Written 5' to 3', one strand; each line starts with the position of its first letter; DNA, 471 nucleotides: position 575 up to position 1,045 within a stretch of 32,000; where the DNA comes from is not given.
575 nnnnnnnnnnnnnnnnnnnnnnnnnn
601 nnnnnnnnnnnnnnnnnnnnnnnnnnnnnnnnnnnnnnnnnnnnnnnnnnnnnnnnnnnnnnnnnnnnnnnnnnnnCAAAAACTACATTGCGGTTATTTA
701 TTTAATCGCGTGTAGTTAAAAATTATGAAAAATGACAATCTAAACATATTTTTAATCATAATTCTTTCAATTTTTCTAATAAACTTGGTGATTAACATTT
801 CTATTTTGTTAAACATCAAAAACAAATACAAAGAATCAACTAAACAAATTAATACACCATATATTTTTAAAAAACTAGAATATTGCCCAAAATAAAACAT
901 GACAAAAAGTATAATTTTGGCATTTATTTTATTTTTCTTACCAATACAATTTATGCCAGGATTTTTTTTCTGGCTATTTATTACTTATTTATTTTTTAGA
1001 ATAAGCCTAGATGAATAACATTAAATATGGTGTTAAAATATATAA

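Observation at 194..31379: Recurrent stem-loop / short A-rich spacer / ATG architecture before at least 11 genes on both strands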

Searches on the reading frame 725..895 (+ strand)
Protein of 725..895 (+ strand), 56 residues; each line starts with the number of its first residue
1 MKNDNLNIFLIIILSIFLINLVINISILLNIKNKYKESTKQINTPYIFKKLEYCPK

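Call 30: search_protein_families(library=pfam, proteins=[window:725-895:+], max_evalue=0.01)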
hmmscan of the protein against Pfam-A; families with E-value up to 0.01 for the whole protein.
window:725-895:+ (56 aa): 0 families
